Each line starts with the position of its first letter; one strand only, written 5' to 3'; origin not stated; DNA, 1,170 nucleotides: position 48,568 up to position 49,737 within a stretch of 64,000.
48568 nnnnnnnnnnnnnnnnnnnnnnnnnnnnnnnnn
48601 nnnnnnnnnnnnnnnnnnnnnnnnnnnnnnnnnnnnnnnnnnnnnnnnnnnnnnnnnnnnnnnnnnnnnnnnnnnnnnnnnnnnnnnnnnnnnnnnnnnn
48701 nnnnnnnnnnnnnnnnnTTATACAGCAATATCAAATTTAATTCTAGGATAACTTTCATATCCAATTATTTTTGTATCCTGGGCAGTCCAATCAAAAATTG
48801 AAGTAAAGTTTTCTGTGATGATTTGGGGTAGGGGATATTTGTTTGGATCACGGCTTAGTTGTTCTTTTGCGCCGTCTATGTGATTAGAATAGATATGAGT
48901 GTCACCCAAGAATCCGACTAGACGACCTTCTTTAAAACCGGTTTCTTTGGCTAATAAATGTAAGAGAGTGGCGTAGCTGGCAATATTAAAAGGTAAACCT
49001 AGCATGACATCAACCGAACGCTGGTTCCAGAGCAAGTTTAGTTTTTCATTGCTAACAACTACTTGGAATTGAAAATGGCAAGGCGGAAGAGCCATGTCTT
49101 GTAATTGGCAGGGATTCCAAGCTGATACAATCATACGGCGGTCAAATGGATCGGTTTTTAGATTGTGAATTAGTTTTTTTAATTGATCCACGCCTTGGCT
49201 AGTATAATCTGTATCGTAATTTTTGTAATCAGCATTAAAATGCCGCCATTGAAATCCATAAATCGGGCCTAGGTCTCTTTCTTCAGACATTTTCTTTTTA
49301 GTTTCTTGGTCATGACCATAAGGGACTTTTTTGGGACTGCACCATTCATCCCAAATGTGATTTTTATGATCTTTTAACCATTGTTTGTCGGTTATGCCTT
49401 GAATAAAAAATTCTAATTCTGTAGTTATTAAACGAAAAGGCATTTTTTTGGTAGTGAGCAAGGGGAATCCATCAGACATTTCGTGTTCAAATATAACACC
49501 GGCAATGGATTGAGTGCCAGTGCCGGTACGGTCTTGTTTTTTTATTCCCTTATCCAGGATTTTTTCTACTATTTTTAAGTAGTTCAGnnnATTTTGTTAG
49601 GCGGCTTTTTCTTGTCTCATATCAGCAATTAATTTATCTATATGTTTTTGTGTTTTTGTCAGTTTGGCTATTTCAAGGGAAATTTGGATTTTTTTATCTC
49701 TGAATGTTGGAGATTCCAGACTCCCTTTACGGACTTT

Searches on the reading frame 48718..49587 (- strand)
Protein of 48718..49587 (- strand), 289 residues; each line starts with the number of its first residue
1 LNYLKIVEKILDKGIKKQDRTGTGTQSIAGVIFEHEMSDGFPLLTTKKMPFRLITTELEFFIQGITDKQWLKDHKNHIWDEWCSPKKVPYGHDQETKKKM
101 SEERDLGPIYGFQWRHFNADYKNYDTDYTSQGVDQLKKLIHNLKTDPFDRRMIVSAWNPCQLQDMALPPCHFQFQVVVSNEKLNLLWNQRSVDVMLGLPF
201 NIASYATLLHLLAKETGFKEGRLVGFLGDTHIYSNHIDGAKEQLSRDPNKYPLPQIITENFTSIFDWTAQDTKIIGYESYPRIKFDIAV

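Call 66: find_homologous_proteins(query=window:48718-49587:-, max_evalue=1e-60)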
Query window:48718-49587:- (289 aa): 5983 proteins with E <= 1e-60 among 8000 candidates; the best 120 are listed.
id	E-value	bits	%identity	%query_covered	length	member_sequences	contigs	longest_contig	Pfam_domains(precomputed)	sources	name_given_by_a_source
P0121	7.7e-200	681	100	100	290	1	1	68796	PF00303.25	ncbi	ncbi:MAG: thymidylate synthase [bacterium]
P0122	4.8e-162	557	80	100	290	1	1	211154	PF00303.25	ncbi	-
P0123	7.3e-159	546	80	99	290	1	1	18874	PF00303.25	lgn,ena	-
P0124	3.0e-158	544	80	99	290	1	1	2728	PF00303.25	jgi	-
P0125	2.2e-156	538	76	100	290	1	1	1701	PF00303.25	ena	-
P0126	3.4e-156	537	78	99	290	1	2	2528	PF00303.25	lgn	-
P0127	3.6e-156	537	77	99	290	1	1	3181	PF00303.25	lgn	-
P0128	1.3e-155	535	76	100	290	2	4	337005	PF00303.25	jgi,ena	jgi:thymidylate synthase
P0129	3.6e-155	534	76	99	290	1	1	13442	PF00303.25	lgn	-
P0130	1.2e-154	532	76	100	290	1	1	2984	PF00303.25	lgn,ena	-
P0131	1.8e-154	532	76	100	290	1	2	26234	PF00303.25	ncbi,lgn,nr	ncbi:thymidylate synthase [Patescibacteria group bacterium]|nr:thymidylate synthase [Patescibacteria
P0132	3.0e-154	531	75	100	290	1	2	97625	PF00303.25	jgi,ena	-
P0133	3.5e-154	531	76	100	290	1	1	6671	PF00303.25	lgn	-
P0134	5.9e-154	530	75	100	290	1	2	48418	PF00303.25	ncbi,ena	-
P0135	7.3e-154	530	78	99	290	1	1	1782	PF00303.25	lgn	-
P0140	3.3e-153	528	76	99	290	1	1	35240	PF00303.25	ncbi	ncbi:MAG: thymidylate synthase [bacterium]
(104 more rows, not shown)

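Call 67: find_encoding_contigs(protein=P0122, flank=10000, max_places=2)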
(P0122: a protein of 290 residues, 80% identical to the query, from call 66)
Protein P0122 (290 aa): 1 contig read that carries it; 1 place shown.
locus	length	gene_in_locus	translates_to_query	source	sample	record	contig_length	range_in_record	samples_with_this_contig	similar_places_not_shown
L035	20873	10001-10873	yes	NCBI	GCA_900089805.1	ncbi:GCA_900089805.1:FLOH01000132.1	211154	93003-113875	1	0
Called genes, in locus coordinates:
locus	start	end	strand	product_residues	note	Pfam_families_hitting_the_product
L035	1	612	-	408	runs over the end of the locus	PF00587:tRNA-synt_2b, PF03129:HGTP_anticodon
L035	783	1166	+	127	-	PF18920:DUF5671 (faint)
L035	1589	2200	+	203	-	-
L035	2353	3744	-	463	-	PF02040:ArsB, PF03600:CitMHS, PF02040:ArsB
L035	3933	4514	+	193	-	-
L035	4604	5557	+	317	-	PF03133:TTL (faint), PF14398:ATPgrasp_YheCD (faint), PF08443:RimK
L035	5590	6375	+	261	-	PF00687:Ribosomal_L1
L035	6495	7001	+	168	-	PF00383:dCMP_cyt_deam_1, PF14437:MafB19-deam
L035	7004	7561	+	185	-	PF13207:AAA_17, PF13238:AAA_18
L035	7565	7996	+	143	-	PF00692:dUTPase, PF22769:DCD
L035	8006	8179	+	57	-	-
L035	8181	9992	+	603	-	-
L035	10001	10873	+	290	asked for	PF00303:Thymidylat_synt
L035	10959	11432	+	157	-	PF00186:DHFR_1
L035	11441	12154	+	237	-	PF02223:Thymidylate_kin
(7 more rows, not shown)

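Call 68: find_encoding_contigs(protein=P0123, flank=10000, max_places=2)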
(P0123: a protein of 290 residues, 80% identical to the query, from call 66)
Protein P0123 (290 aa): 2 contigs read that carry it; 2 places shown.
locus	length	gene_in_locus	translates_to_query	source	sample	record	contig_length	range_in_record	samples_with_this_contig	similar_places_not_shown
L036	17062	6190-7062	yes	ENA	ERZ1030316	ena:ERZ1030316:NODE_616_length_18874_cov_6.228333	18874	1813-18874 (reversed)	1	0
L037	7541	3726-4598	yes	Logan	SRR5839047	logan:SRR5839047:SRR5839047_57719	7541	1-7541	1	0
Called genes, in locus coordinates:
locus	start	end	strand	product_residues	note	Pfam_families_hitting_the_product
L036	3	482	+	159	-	?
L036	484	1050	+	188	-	PF13207:AAA_17, PF13238:AAA_18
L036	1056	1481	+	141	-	PF00692:dUTPase, PF22769:DCD (weak)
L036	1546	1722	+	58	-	-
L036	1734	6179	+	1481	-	-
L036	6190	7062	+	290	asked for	PF00303:Thymidylat_synt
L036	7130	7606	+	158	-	PF00186:DHFR_1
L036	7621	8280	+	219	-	PF02223:Thymidylate_kin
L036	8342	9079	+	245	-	-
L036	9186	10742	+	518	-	PF02934:GatB_N, PF02637:GatB_Yqey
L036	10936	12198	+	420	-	PF00764:Arginosuc_synth, PF20979:Arginosuc_syn_C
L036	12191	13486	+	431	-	PF00206:Lyase_1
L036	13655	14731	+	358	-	PF00988:CPSase_sm_chain, PF00117:GATase, PF07722:Peptidase_C26 (weak)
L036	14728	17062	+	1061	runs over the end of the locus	PF25596:CPSase_L_D1, PF02222:ATP-grasp, PF02786:CPSase_L_D2, PF02787:CPSase_L_D3, PF25596:CPSase_L_D1, PF02786:CPSase_L_D2, PF02222:ATP-grasp, PF07478:Dala_Dala_lig_C, +6 more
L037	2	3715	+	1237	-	?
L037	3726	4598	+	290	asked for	PF00303:Thymidylat_synt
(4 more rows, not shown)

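Call 69: find_encoding_contigs(protein=P0140, flank=10000, max_places=2)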
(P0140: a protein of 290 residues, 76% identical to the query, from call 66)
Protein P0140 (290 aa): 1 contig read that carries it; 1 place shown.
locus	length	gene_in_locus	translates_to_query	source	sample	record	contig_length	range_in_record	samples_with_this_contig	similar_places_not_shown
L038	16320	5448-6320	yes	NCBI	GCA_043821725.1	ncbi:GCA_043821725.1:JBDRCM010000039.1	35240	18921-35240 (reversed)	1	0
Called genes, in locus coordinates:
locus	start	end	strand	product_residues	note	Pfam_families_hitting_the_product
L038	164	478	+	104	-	-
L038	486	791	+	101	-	-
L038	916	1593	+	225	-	PF00687:Ribosomal_L1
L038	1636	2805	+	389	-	PF01676:Metalloenzyme, PF01663:Phosphodiest (weak)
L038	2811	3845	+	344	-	PF00224:PK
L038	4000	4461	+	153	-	PF00383:dCMP_cyt_deam_1, PF14437:MafB19-deam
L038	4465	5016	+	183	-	PF13238:AAA_18, PF13207:AAA_17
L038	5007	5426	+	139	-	PF00692:dUTPase, PF22769:DCD (weak)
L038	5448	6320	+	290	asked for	PF00303:Thymidylat_synt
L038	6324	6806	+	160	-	PF00186:DHFR_1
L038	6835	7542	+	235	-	PF02223:Thymidylate_kin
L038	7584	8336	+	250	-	PF10110:GPDPase_memb (weak)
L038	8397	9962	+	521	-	PF02934:GatB_N, PF02637:GatB_Yqey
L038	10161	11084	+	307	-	PF02729:OTCace_N, PF00185:OTCace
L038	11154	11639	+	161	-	PF01948:PyrI, PF02748:PyrI_C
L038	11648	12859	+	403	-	PF01979:Amidohydro_1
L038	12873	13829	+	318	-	PF02729:OTCace_N, PF00185:OTCace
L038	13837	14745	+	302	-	PF01180:DHO_dh, PF01207:Dus (weak), PF03060:NMO, PF04481:DUF561 (weak)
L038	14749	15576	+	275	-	PF10418:DHODB_Fe-S_bind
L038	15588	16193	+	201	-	PF00156:Pribosyltran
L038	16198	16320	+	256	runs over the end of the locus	PF00215:OMPdecase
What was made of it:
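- On Integron attC site: The neighbours are housekeeping genes in conserved order (calls 67-69).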
